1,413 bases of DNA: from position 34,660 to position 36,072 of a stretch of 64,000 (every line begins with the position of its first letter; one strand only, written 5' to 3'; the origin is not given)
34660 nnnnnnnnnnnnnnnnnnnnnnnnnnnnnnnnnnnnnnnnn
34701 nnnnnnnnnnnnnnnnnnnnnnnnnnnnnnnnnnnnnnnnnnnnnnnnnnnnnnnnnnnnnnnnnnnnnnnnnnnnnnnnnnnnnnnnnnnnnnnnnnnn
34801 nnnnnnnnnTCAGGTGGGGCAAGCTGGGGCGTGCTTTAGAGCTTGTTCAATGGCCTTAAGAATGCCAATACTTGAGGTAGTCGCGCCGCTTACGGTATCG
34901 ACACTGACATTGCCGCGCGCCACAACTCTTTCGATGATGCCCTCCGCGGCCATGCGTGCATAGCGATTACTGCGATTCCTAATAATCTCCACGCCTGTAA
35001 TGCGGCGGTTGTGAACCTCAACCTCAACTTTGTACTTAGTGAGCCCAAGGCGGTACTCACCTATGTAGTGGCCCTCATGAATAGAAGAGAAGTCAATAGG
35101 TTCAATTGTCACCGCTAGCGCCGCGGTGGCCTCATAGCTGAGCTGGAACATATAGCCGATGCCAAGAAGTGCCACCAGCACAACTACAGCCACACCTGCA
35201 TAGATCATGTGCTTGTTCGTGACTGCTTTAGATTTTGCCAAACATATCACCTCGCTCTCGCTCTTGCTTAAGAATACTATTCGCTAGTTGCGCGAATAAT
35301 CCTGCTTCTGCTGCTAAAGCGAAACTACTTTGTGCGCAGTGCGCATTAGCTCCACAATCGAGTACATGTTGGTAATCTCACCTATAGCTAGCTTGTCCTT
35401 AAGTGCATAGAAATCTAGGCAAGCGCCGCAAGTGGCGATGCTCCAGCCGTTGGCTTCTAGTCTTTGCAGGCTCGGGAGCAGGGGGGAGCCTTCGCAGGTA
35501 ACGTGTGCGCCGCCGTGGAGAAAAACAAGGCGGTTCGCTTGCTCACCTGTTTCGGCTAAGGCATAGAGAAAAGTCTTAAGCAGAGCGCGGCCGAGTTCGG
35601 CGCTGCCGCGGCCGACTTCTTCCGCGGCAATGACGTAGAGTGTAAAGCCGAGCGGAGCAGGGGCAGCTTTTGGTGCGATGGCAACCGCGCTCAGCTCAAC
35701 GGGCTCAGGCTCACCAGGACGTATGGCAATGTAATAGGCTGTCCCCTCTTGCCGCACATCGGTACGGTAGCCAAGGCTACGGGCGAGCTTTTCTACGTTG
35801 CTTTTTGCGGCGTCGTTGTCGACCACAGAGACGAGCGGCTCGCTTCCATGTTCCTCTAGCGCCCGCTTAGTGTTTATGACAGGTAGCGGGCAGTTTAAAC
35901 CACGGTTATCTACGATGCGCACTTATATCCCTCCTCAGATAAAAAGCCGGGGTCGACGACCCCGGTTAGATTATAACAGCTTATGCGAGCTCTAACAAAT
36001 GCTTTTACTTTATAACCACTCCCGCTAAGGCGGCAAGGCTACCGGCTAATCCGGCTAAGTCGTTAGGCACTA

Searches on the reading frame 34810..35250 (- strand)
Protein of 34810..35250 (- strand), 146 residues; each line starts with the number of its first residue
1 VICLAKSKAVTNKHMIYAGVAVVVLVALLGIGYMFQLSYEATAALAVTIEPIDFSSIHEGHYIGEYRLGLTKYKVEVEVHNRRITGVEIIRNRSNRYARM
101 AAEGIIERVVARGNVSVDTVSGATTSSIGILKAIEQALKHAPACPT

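Call 3: search_protein_families(library=pfam, proteins=[window:34810-35250:-], max_evalue=0.01)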
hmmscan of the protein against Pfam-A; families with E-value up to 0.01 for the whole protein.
window:34810-35250:- (146 aa): 1 family
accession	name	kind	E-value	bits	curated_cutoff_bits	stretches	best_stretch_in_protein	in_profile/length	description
PF04205.19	FMN_bind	-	1.3e-08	35.8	22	1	73-139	6-77/77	FMN-binding domain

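Call 8: search_protein_families(library=ncbifam, proteins=[window:34810-35250:-], max_evalue=0.01)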
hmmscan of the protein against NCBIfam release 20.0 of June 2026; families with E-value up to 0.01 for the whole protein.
window:34810-35250:- (146 aa): 1 family
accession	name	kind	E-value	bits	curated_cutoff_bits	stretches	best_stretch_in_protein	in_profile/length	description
NF045876.1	RnfG_DVU2794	exception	0.0015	18.1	205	1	112-139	150-177/190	RnfABCDGE type electron transport complex subunit G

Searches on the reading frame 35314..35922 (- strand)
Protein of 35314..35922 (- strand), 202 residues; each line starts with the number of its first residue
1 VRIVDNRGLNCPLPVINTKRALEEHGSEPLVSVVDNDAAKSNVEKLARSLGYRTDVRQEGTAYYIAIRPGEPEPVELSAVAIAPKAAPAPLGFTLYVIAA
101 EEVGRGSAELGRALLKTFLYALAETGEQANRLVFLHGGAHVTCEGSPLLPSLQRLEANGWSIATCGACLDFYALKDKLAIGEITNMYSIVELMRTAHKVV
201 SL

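Call 8: search_protein_families(library=ncbifam, proteins=[window:35314-35922:-], max_evalue=0.01)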
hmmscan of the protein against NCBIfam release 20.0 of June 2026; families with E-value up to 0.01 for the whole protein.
window:35314-35922:- (202 aa): 1 family
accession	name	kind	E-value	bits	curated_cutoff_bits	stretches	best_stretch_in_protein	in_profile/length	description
TIGR03527.1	selenium_YedF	equivalog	1.5e-52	178.3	110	1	4-202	1-194/194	sulfurtransferase-like selenium metabolism protein YedF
